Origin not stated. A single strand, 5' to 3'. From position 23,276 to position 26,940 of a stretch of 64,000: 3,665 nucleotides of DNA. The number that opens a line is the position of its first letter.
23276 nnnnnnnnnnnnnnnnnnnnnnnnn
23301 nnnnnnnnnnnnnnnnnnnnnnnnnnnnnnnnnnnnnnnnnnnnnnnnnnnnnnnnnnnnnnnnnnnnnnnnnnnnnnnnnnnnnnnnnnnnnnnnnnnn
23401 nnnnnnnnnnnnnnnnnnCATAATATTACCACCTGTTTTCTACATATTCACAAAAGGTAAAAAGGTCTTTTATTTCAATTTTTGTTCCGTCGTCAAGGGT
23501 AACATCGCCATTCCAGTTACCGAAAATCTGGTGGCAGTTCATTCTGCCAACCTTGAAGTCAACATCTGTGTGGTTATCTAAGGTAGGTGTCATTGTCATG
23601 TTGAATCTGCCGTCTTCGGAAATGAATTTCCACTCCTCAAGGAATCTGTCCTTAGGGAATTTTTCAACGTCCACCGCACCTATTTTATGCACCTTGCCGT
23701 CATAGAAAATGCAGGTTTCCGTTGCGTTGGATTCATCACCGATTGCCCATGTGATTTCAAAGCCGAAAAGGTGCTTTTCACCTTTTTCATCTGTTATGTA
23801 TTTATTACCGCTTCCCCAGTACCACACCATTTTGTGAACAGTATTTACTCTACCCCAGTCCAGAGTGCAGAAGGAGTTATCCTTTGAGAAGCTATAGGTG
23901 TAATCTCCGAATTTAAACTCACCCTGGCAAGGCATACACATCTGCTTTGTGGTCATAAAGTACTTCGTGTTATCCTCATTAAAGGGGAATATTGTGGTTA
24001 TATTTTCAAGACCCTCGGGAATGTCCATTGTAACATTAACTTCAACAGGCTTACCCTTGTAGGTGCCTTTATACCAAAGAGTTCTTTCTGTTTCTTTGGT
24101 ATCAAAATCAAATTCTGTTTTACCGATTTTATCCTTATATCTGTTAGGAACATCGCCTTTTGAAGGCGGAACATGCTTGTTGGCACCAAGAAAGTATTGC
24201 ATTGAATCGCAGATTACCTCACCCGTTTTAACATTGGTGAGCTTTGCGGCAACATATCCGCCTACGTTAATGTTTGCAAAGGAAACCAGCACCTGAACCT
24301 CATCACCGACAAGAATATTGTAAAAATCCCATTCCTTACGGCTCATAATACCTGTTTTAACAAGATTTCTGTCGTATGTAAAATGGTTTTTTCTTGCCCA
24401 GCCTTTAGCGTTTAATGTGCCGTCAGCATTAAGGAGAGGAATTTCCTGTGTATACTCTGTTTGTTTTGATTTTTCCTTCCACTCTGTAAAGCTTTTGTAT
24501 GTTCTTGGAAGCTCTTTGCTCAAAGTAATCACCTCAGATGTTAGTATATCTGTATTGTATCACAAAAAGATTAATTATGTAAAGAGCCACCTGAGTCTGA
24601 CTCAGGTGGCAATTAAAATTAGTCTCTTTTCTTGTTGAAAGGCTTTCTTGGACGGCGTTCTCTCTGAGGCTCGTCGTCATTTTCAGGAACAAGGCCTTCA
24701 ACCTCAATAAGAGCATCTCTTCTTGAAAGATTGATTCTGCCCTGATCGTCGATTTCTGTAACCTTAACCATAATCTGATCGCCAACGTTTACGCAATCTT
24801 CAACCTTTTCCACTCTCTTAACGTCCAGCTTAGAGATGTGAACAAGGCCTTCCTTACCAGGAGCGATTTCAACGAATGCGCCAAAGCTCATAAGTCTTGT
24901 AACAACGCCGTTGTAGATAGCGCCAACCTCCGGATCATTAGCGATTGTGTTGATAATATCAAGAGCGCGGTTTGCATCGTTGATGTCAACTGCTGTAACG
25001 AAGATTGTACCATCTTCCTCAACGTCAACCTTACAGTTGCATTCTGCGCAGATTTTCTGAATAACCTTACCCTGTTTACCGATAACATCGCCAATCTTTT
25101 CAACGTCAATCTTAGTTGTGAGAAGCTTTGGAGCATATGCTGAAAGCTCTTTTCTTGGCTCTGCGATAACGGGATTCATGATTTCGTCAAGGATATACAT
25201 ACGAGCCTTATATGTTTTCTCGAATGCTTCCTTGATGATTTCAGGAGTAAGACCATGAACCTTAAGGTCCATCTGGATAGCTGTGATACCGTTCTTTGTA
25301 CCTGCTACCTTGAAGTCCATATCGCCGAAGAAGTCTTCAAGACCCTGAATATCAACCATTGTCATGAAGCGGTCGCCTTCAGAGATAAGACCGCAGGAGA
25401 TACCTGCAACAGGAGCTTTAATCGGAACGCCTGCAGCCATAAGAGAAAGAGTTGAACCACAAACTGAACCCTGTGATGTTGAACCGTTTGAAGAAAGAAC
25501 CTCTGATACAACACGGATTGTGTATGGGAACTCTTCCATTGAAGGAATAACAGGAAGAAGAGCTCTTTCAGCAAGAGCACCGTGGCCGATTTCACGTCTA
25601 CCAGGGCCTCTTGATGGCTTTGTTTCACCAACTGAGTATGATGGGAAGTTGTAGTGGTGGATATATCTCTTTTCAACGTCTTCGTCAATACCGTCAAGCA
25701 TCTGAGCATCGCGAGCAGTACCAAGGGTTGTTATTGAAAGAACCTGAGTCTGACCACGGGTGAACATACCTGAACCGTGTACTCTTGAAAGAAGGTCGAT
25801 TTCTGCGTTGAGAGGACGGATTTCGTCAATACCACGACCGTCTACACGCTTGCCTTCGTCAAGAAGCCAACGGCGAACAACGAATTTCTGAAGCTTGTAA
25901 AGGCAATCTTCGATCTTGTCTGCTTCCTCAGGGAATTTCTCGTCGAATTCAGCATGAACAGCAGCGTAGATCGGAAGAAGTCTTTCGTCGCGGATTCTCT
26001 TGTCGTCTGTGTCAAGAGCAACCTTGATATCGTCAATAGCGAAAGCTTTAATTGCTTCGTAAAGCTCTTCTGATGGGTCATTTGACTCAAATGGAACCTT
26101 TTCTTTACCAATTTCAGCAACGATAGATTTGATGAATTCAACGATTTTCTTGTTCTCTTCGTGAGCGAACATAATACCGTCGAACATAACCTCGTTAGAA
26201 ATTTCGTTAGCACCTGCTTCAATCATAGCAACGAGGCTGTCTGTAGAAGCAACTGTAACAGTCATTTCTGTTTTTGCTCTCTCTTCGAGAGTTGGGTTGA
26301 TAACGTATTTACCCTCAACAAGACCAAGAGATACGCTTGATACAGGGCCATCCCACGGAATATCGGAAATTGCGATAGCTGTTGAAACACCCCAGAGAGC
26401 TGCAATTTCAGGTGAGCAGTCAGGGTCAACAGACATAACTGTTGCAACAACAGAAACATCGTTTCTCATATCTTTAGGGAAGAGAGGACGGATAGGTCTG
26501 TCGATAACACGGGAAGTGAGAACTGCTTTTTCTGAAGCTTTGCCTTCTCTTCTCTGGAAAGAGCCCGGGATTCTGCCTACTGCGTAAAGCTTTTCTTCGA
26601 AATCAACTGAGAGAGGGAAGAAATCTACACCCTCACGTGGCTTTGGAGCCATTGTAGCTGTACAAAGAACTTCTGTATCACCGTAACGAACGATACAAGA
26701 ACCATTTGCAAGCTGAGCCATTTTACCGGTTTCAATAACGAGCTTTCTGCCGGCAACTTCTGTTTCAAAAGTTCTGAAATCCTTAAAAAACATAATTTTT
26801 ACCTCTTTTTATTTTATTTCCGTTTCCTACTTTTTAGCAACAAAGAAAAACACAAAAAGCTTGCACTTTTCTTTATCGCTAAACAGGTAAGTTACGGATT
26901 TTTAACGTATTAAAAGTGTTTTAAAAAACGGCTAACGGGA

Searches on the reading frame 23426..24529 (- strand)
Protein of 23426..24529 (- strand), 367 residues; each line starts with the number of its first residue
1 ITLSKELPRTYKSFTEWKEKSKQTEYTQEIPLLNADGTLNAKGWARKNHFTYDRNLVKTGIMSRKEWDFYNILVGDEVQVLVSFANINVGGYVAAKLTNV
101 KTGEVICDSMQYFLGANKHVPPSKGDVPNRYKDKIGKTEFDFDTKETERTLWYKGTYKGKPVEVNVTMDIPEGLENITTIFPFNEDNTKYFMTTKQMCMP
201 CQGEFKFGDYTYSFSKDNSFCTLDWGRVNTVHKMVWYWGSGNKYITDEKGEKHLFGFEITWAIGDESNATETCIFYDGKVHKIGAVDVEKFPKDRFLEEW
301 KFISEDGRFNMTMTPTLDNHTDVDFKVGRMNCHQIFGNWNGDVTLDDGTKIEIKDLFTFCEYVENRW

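Call 26: search_protein_families(library=pfam, proteins=[window:23426-24529:-], max_evalue=0.0001)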
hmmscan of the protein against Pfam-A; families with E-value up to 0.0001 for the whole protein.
window:23426-24529:- (367 aa): 1 family
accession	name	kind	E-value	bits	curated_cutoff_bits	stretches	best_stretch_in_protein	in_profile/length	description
PF10974.15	DUF2804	-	5.7e-86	289.2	26.9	1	23-367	1-339/339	Domain of unknown function (DUF2804)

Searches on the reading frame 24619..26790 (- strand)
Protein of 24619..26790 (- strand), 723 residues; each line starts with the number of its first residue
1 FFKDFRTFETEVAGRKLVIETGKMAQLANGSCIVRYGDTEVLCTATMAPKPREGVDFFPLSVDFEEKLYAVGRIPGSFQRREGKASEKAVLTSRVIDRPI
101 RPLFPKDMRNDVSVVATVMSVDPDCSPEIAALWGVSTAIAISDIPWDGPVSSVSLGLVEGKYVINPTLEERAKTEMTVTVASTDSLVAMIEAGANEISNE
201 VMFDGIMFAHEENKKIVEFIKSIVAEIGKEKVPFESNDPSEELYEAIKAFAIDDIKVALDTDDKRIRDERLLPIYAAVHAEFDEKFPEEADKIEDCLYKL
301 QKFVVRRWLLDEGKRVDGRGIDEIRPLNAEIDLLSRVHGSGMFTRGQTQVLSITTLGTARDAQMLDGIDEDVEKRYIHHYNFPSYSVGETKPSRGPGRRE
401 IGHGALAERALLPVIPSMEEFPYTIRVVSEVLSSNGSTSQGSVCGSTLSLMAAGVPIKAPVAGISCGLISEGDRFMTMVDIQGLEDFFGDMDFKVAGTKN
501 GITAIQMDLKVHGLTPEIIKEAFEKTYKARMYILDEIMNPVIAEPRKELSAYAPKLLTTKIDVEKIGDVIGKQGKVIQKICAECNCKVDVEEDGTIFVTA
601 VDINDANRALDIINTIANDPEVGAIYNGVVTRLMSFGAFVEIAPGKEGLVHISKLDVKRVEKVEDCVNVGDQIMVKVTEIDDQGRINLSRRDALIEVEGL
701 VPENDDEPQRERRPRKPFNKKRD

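Call 26: search_protein_families(library=pfam, proteins=[window:24619-26790:-], max_evalue=0.0001)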
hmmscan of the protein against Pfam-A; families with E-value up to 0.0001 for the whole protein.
window:24619-26790:- (723 aa): 5 families
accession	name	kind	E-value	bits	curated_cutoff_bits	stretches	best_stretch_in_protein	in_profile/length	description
PF01138.27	RNase_PH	-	2.9e-54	183.4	25.5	2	14-145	2-130/130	3' exoribonuclease family, domain 1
PF03725.20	RNase_PH_C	-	1.7e-21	76.3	20.8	2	148-211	1-66/67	3' exoribonuclease family, domain 2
PF00575.29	S1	-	2.8e-19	69.7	22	1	620-691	2-74/74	S1 RNA binding domain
PF03726.19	PNPase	-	1.3e-12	48.5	24.6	1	242-319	1-80/81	Polyribonucleotide nucleotidyltransferase, RNA binding domain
PF00013.35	KH_1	-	3.3e-09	36.8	21.5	1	560-614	5-65/66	KH domain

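Call 47: find_related_loci(query=window:24619-26790:-, collection=genome_contigs, flank=500)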
Query window:24619-26790:- (723 aa) in genome_contigs; peptide patterns used: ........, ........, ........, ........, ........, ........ (x = any residue, [..] = any of these).
600 stretches matched a pattern (row limit reached: there are more); 599 encode a relative of the query (tblastn E <= 1e-3); the best 80 are kept; 80 distinct loci.
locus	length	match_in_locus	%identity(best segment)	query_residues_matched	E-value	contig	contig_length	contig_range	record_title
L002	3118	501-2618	95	1-706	0e+0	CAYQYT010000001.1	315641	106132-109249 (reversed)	MAG TPA_asm: uncultured Eubacteriales bacterium isolate binchicken_co370_265 genome assembly, contig: NODE_19_length_315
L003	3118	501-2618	95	1-706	0e+0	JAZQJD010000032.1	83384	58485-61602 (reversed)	MAG: Acutalibacteraceae bacterium isolate T1900044621_TS20190087.MAGScoT_cleanbin_000031 SGB_890_k141_1045586, whole gen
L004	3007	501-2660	93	1-722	0e+0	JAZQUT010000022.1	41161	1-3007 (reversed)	MAG: Acutalibacteraceae bacterium isolate T1900045180_TC20190176.MAGScoT_cleanbin_000008 SGB_5226_k141_2334976, whole ge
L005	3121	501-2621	93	1-707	0e+0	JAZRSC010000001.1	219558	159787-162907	MAG: Acutalibacteraceae bacterium isolate T1900045349_YK20190039.MAGScoT_cleanbin_000011 SGB_6736_k141_3124172, whole ge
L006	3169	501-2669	98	1-723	0e+0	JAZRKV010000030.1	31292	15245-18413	MAG: Acutalibacteraceae bacterium isolate T1900045445_YK20190136.MAGScoT_cleanbin_000025 SGB_7145_k141_2186312, whole ge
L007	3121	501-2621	83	1-707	0e+0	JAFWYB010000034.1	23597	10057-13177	MAG: Clostridia bacterium isolate RGIG6175 Sheep_Rectum-1__c196071, whole genome shotgun sequence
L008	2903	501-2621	82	1-707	0e+0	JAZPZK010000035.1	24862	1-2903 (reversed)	MAG: Acutalibacteraceae bacterium isolate T1900044645_TS20190111.MAGScoT_cleanbin_000031 SGB_1342_k141_1542583, whole ge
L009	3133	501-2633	81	1-714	0e+0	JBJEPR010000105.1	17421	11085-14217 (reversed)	MAG: Candidatus Fimenecus sp. isolate PUUB17_bin.074 NODE_3438_length_17421_cov_6.649891, whole genome shotgun sequence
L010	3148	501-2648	81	1-716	0e+0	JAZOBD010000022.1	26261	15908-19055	MAG: Acutalibacteraceae bacterium isolate T1900044759_TS20190225.MAGScoT_cleanbin_000007 SGB_2339_k141_3131767, whole ge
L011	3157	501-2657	81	1-718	0e+0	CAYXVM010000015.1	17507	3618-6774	MAG TPA_asm: uncultured Clostridium sp. isolate binchicken_co370_231 genome assembly, contig: NODE_3285_length_17507_cov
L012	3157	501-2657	80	1-720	0e+0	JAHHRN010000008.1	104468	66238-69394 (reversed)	MAG: Acutalibacter sp. isolate MAG031 MAG031_8, whole genome shotgun sequence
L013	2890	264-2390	81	1-709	0e+0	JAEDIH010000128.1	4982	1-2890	MAG: Clostridiaceae bacterium isolate MAG157 NODE_15334_length_4982_cov_14.946824, whole genome shotgun sequence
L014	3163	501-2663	80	1-722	0e+0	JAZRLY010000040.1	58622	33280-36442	MAG: Acutalibacteraceae bacterium isolate T1900045429_YK20190120.MAGScoT_cleanbin_000017 SGB_7085_k141_132640, whole gen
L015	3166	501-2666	80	1-722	0e+0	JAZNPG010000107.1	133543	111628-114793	MAG: Acutalibacteraceae bacterium isolate T1900044836_TS20190302.MAGScoT_cleanbin_000003 SGB_2918_k141_300689, whole gen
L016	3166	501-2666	80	1-722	0e+0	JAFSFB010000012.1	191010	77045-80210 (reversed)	MAG: Clostridia bacterium isolate RGIG3084 Goat_Rectum-5__c199, whole genome shotgun sequence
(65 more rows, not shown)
